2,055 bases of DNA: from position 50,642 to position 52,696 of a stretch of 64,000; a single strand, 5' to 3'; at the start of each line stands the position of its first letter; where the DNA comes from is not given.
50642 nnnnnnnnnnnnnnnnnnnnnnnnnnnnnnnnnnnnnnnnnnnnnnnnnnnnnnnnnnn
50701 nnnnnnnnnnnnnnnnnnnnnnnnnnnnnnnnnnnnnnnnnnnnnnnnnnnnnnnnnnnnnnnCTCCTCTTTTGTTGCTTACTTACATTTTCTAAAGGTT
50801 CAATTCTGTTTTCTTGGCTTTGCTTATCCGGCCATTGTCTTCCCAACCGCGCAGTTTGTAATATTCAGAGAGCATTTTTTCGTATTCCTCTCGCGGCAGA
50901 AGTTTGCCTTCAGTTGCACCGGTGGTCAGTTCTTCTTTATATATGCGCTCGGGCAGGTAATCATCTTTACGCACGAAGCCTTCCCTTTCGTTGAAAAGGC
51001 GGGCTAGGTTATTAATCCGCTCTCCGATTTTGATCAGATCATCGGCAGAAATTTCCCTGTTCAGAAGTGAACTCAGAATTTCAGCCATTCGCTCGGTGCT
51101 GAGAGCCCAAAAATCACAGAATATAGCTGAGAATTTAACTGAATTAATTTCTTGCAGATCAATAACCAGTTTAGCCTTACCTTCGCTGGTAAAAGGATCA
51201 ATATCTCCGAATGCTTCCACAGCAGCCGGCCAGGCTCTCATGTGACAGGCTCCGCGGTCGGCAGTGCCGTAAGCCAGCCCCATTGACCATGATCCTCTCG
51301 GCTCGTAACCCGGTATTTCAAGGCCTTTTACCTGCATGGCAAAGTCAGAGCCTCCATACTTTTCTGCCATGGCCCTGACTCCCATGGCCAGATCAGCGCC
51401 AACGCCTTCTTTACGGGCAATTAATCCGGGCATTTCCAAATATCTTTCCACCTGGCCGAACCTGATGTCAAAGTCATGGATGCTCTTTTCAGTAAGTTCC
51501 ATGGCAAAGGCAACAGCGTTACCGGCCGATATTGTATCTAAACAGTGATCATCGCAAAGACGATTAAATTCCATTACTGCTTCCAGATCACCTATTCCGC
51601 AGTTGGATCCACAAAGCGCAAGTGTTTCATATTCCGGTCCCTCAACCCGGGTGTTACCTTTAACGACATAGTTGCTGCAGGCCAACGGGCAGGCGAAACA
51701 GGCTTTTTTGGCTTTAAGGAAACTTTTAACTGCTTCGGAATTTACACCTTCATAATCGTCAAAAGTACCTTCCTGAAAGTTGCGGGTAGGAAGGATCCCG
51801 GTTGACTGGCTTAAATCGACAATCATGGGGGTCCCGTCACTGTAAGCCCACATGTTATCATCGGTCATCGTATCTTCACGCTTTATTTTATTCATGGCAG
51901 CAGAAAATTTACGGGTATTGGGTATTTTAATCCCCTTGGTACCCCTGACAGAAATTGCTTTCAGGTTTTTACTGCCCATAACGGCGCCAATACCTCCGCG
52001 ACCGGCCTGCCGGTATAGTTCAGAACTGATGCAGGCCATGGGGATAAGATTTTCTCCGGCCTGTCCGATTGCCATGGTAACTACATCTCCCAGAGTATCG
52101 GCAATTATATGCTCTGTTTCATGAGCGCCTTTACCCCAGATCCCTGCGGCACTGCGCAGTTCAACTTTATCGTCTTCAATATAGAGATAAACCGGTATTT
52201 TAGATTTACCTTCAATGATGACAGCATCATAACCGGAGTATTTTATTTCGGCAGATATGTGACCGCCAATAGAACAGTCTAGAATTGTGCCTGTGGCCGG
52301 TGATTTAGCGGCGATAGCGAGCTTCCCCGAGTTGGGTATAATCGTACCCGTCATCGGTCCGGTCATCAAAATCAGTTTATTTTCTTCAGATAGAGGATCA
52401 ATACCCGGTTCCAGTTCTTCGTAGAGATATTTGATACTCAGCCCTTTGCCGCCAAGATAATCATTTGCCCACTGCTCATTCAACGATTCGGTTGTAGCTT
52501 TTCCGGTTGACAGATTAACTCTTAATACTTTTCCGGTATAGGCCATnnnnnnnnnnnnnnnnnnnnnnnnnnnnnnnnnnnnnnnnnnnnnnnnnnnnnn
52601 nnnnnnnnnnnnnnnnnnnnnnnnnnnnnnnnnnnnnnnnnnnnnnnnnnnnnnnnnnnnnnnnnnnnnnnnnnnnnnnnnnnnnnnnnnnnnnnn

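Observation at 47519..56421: Sigma-54-driven operon coupling an omega-amine aminotransferase to a tungsten aldehyde:ferredoxin oxidoreductase: candidate anaerobic amine/polyamine oxidation pathway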

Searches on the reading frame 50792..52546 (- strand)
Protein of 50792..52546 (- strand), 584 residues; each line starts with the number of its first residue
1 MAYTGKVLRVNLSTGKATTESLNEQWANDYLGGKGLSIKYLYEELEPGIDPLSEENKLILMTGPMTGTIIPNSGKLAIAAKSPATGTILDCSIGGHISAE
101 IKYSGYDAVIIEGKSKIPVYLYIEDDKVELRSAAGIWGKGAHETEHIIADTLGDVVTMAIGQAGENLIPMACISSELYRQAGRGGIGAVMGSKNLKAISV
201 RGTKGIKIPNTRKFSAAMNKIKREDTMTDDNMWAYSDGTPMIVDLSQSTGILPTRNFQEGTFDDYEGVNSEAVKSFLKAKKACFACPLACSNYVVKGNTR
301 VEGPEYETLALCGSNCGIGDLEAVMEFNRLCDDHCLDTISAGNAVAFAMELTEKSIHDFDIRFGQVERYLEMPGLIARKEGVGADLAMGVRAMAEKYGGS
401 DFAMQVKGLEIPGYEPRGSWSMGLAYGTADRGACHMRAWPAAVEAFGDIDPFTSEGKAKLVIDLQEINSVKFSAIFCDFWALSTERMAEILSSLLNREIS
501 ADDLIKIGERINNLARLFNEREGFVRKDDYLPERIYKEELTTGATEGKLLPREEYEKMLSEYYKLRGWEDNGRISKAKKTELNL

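Call 4: search_protein_families(library=pfam, proteins=[window:50792-52546:-])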
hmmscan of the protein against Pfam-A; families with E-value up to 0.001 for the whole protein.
window:50792-52546:- (584 aa): 2 families
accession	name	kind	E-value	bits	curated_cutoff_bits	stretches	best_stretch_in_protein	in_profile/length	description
PF01314.23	AFOR_C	-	1.7e-120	403.2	27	1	218-584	7-385/385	Aldehyde ferredoxin oxidoreductase, domains 2 & 3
PF02730.20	AFOR_N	-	1.9e-78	263.2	29.8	1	5-203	1-199/199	Aldehyde ferredoxin oxidoreductase, N-terminal domain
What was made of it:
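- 50792..52546 (-): AOR-family catalytic subunit (AorB-like), 584 aa. AFOR_N + AFOR_C (call 4).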

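Call 5: search_protein_families(library=ncbifam, proteins=[window:50792-52546:-])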
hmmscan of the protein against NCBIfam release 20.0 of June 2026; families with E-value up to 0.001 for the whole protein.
window:50792-52546:- (584 aa): 2 families
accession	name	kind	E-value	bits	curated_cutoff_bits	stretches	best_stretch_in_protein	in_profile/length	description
NF007354.0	PRK09849.1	equivalog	2.3e-70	238.1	868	1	3-222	8-226/703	aldehyde ferredoxin oxidoreductase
NF040818.1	GAPOR_Arch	equivalog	2.4e-10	39.4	1300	1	7-130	5-125/654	glyceraldehyde-3-phosphate:ferredoxin oxidoreductase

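Call 10: find_homologous_proteins(query=window:50792-52546:-, max_evalue=1e-50)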
Query window:50792-52546:- (584 aa): 7966 proteins with E <= 1e-50 among 8000 candidates; the best 120 are listed.
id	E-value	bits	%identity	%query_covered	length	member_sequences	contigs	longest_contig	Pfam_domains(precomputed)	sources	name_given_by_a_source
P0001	0.0e+0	1328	100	100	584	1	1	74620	PF02730.21,PF01314.24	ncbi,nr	ncbi:MAG: aldehyde ferredoxin oxidoreductase family protein [Bacillota bacterium]|nr:aldehyde ferred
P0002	0.0e+0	1149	84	100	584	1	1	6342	PF02730.21,PF01314.24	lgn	-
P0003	0.0e+0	1149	85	100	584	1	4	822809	PF02730.21,PF01314.24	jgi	jgi:aldehyde:ferredoxin oxidoreductase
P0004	0.0e+0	1132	83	100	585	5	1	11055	PF02730.21,PF01314.24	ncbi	ncbi:MAG: aldehyde ferredoxin oxidoreductase family protein [Dethiobacteria bacterium]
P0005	0.0e+0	1132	83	100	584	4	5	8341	PF02730.21,PF01314.24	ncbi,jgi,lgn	jgi:aldehyde:ferredoxin oxidoreductase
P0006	0.0e+0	1131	83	100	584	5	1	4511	PF02730.21,PF01314.24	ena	-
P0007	0.0e+0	1127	82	100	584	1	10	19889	PF02730.21,PF01314.24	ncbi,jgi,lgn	jgi:aldehyde:ferredoxin oxidoreductase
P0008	0.0e+0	1121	82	100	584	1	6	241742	PF02730.21,PF01314.24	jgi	jgi:aldehyde:ferredoxin oxidoreductase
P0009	0.0e+0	1117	82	100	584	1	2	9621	PF02730.21,PF01314.24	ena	-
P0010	0.0e+0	1115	81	100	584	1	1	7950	PF02730.21,PF01314.24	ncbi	-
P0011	0.0e+0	1114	82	100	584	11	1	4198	PF02730.21,PF01314.24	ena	-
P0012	0.0e+0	1112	81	100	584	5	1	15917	PF02730.21,PF01314.24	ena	-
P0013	0.0e+0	1111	82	100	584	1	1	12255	PF02730.21,PF01314.24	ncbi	-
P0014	0.0e+0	1110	80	100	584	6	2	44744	PF02730.21,PF01314.24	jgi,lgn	jgi:aldehyde:ferredoxin oxidoreductase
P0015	0.0e+0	1108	81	100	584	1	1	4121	PF02730.21,PF01314.24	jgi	jgi:aldehyde:ferredoxin oxidoreductase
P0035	0.0e+0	1083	80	100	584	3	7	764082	PF02730.21,PF01314.24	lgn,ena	-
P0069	3.6e-260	882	64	100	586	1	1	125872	PF02730.21,PF01314.24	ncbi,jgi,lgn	-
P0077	2.3e-256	870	63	100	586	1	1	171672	PF02730.21,PF01314.24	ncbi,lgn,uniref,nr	ncbi:aldehyde ferredoxin oxidoreductase [Desulfofundulus thermobenzoicus]|uniref:Aldehyde ferredoxin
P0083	2.4e-254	863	63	100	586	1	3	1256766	PF02730.21,PF01314.24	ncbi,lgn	ncbi:aldehyde ferredoxin oxidoreductase family protein [Paradesulfitobacterium aromaticivorans]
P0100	4.5e-247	839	60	100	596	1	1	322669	PF02730.21,PF01314.24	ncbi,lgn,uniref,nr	ncbi:aldehyde:ferredoxin oxidoreductase [Anaerovirgula multivorans]|uniref:Aldehyde:ferredoxin oxido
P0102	8.7e-247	838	61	100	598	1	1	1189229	PF02730.21,PF01314.24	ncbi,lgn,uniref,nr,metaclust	ncbi:aldehyde ferredoxin oxidoreductase family protein [Natronincola ferrireducens]|uniref:Aldehyde:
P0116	1.0e-240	818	62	100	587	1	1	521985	PF02730.21,PF01314.24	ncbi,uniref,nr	ncbi:aldehyde ferredoxin oxidoreductase family protein [Desulfallas sp. Bu1-1]|uniref:aldehyde ferre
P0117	2.1e-240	817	61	100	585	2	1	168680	PF02730.21,PF01314.24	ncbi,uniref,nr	ncbi:aldehyde ferredoxin oxidoreductase family protein [Desulfurispora thermophila]|uniref:aldehyde 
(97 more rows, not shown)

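Call 11: find_encoding_contigs(protein=P0003, flank=10000, max_places=2)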
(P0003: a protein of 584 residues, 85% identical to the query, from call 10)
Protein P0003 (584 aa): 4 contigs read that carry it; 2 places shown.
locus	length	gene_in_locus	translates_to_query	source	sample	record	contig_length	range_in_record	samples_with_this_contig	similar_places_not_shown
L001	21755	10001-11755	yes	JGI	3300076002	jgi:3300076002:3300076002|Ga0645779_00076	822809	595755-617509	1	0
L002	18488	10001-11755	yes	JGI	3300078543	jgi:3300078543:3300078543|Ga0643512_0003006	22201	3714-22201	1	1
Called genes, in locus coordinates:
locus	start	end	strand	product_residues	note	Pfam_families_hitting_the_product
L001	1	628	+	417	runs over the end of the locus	PF03435:Sacchrp_dh_NADP, PF16653:Sacchrp_dh_C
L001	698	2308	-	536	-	PF00474:SSF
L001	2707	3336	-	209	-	-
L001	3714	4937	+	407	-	PF03435:Sacchrp_dh_NADP, PF16653:Sacchrp_dh_C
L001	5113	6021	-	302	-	PF17284:Spermine_synt_N, PF01564:Spermine_synth, PF08241:Methyltransf_11 (weak), PF13649:Methyltransf_25 (weak)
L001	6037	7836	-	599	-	PF13185:GAF_2 (weak), PF00989:PAS, PF08448:PAS_4, PF13426:PAS_9, PF00158:Sigma54_activat, PF14532:Sigma54_activ_2, PF07728:AAA_5 (weak), PF25601:AAA_lid_14, +2 more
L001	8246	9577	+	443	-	PF00202:Aminotran_3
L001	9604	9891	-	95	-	-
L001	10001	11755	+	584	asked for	PF02730:AFOR_N, PF01314:AFOR_C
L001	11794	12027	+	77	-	PF14451:Ub-Mut7C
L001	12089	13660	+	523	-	PF00474:SSF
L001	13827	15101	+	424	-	PF03435:Sacchrp_dh_NADP, PF16653:Sacchrp_dh_C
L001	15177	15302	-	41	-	PF06397:Desulfoferrod_N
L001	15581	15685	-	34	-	-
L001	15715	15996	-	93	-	PF12840:HTH_20, PF01022:HTH_5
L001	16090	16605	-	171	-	PF19620:DUF6125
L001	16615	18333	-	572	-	PF00128:Alpha-amylase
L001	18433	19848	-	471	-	PF01554:MatE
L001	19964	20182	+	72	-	-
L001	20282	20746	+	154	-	PF00582:Usp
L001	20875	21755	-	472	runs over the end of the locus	PF00072:Response_reg, PF00990:GGDEF, PF13487:HD_5, PF01966:HD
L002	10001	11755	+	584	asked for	PF02730:AFOR_N, PF01314:AFOR_C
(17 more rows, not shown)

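Call 12: find_encoding_contigs(protein=P0035, flank=10000, max_places=2)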
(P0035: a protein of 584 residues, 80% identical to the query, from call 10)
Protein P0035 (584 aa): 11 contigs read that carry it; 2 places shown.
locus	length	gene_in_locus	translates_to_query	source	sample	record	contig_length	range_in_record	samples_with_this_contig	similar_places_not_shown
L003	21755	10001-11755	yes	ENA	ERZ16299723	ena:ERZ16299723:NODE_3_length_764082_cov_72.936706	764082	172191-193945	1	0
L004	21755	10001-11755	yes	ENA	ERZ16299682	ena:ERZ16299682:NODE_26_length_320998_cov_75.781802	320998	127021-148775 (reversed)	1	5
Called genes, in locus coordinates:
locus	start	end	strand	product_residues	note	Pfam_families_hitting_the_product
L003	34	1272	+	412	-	PF00696:AA_kinase, PF01842:ACT, PF22468:ACT_9, PF13840:ACT_7, PF22468:ACT_9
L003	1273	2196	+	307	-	PF01040:UbiA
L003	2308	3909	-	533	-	PF00474:SSF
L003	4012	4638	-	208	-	-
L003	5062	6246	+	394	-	PF03435:Sacchrp_dh_NADP, PF16653:Sacchrp_dh_C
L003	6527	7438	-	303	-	PF17284:Spermine_synt_N, PF01564:Spermine_synth, PF08241:Methyltransf_11 (weak), PF13649:Methyltransf_25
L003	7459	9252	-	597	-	PF13185:GAF_2 (weak), PF00989:PAS, PF08448:PAS_4 (weak), PF13426:PAS_9, PF00158:Sigma54_activat, PF01078:Mg_chelatase (faint), PF14532:Sigma54_activ_2, PF25601:AAA_lid_14, +1 more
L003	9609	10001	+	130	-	PF12797:Fer4_2 (faint), PF13187:Fer4_9 (weak), PF13237:Fer4_10, PF14697:Fer4_21 (weak), PF12838:Fer4_7 (weak), PF13187:Fer4_9, PF00037:Fer4 (weak), PF12837:Fer4_6 (weak), +5 more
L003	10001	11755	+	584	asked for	PF02730:AFOR_N, PF01314:AFOR_C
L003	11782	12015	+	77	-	-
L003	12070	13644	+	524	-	PF00474:SSF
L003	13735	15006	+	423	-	PF03435:Sacchrp_dh_NADP, PF16653:Sacchrp_dh_C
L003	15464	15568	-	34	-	-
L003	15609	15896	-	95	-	PF12840:HTH_20, PF01022:HTH_5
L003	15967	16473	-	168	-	PF19620:DUF6125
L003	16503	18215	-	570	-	PF00128:Alpha-amylase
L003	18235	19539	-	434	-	PF01554:MatE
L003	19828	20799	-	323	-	PF00389:2-Hacid_dh, PF02826:2-Hacid_dh_C, PF03446:NAD_binding_2 (weak), PF03807:F420_oxidored (weak)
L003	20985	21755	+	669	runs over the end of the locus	PF07694:5TM-5TMR_LYT, PF08447:PAS_3, PF00990:GGDEF, PF13487:HD_5, PF01966:HD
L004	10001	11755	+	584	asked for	PF02730:AFOR_N, PF01314:AFOR_C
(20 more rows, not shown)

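Call 14: find_encoding_contigs(protein=P0077, flank=10000, max_places=1)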
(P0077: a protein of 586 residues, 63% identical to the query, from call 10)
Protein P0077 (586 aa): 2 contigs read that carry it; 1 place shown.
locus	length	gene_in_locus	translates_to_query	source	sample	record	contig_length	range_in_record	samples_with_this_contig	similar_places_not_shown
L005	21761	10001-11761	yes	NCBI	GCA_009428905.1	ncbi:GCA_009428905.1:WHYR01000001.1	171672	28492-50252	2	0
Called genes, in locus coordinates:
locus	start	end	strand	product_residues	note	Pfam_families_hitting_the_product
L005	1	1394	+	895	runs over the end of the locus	-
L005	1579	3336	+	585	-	PF00989:PAS (faint), PF08448:PAS_4, PF13426:PAS_9 (weak), PF00158:Sigma54_activat, PF14532:Sigma54_activ_2, PF07728:AAA_5 (weak), PF25601:AAA_lid_14, PF18024:HTH_50 (weak), +2 more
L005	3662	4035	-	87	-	PF05853:BKACE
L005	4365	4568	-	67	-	PF00872:Transposase_mut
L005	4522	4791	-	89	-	PF00872:Transposase_mut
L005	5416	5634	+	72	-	-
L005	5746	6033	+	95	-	PF02682:CT_C_D (weak)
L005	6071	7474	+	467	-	PF13520:AA_permease_2, PF00324:AA_permease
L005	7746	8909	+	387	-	PF00465:Fe-ADH, PF13685:Fe-ADH_2, PF25137:ADH_Fe_C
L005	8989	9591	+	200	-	PF11354:DUF3156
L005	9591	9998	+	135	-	PF00037:Fer4 (faint), PF12797:Fer4_2 (faint), PF12837:Fer4_6 (faint), PF13237:Fer4_10 (weak), PF14697:Fer4_21 (weak), PF12838:Fer4_7, PF13187:Fer4_9, PF25160:LdpA_Fe-S-bd (weak), +4 more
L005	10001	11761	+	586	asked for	PF02730:AFOR_N, PF01314:AFOR_C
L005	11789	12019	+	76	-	PF14451:Ub-Mut7C, PF02597:ThiS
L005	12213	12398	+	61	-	PF18024:HTH_50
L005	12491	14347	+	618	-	PF01609:DDE_Tnp_1 (weak)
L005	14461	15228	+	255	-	PF07900:DUF1670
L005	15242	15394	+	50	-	-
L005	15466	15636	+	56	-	PF18024:HTH_50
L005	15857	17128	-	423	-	PF02812:ELFV_dehydrog_N, PF00208:ELFV_dehydrog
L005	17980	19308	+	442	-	PF00202:Aminotran_3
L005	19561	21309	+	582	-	PF02730:AFOR_N, PF01314:AFOR_C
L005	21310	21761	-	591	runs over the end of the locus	PF13185:GAF_2, PF00989:PAS, PF08448:PAS_4, PF13188:PAS_8, PF13426:PAS_9, PF00158:Sigma54_activat, PF14532:Sigma54_activ_2, PF25601:AAA_lid_14, +2 more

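Call 15: find_encoding_contigs(protein=P0102, flank=10000, max_places=1)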
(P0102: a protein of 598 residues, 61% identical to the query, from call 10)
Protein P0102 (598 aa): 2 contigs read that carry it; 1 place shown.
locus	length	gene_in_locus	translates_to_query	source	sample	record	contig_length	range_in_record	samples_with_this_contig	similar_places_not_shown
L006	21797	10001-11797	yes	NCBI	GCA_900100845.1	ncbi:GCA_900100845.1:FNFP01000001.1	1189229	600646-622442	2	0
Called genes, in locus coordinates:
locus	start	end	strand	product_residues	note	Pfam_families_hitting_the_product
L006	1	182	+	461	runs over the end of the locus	PF00202:Aminotran_3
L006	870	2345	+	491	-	PF03553:Na_H_antiporter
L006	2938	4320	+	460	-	PF00171:Aldedh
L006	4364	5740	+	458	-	PF00202:Aminotran_3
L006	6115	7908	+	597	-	PF13185:GAF_2 (weak), PF07728:AAA_5 (faint), PF00989:PAS, PF13426:PAS_9, PF00158:Sigma54_activat, PF14532:Sigma54_activ_2, PF25601:AAA_lid_14, PF02954:HTH_8 (weak), +1 more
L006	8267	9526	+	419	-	PF03435:Sacchrp_dh_NADP, PF16653:Sacchrp_dh_C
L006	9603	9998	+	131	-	PF14697:Fer4_21, PF12838:Fer4_7, PF13183:Fer4_8 (weak), PF13187:Fer4_9, PF00037:Fer4, PF13237:Fer4_10, PF12838:Fer4_7, PF13187:Fer4_9, +9 more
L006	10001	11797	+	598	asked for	PF02730:AFOR_N, PF01314:AFOR_C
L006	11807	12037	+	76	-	PF14451:Ub-Mut7C, PF02597:ThiS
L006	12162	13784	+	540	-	PF00474:SSF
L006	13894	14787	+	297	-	PF00491:Arginase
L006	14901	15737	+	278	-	PF17284:Spermine_synt_N, PF01564:Spermine_synth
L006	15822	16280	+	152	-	PF12900:Pyridox_ox_2, PF01243:PNPOx_N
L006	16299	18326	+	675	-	PF04389:Peptidase_M28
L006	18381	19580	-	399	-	PF07833:Cu_amine_oxidN1 (faint)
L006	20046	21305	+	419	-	PF00994:MoCF_biosynth, PF18146:CinA_KH, PF02464:CinA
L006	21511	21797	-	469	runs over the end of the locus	PF00158:Sigma54_activat, PF14532:Sigma54_activ_2, PF07724:AAA_2, PF00004:AAA (weak), PF07728:AAA_5, PF25601:AAA_lid_14, PF02954:HTH_8 (weak), PF18024:HTH_50 (weak)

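Call 19: search_solved_structures(query=window:50792-52546:-, max_evalue=1e-10)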
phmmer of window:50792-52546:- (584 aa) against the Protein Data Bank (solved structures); distinct sequences matched with E-value up to 1e-10: 9.
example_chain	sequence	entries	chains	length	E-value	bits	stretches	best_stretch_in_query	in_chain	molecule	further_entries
9mqx_D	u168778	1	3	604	1.3e-133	449.7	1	2-580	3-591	Aldehyde:ferredoxin oxidoreductase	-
1aor_A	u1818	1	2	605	6.1e-133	447.5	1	5-583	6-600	ALDEHYDE FERREDOXIN OXIDOREDUCTASE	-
8c0z_A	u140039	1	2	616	2.1e-124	419.3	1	1-573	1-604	Aldehyde:ferredoxin oxidoreductase,tungsten-containing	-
1b25_A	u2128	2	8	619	2.9e-111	375.9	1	3-583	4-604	PROTEIN (FORMALDEHYDE FERREDOXIN OXIDOREDUCTASE) | FORMALDEHYDE FERREDOXIN OXIDOREDUCTASE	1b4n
9g7j_A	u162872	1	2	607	3.4e-111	375.7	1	2-573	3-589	Aldehyde ferredoxin oxidoreductase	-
9q1t_A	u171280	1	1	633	1.1e-95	324.4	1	3-571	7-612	Tungsten-dependent aldehyde oxidoreductase WOR83 from Haloferax volcanii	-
6x6u_A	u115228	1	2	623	8.6e-61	209.3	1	2-574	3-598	Formaldehyde:ferredoxin oxidoreductase wor5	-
6x1o_A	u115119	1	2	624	8.7e-61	209.3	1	2-574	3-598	Formaldehyde:ferredoxin oxidoreductase wor5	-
4z3w_A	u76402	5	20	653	1.3e-52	182.3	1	2-399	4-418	Benzoyl-CoA reductase, putative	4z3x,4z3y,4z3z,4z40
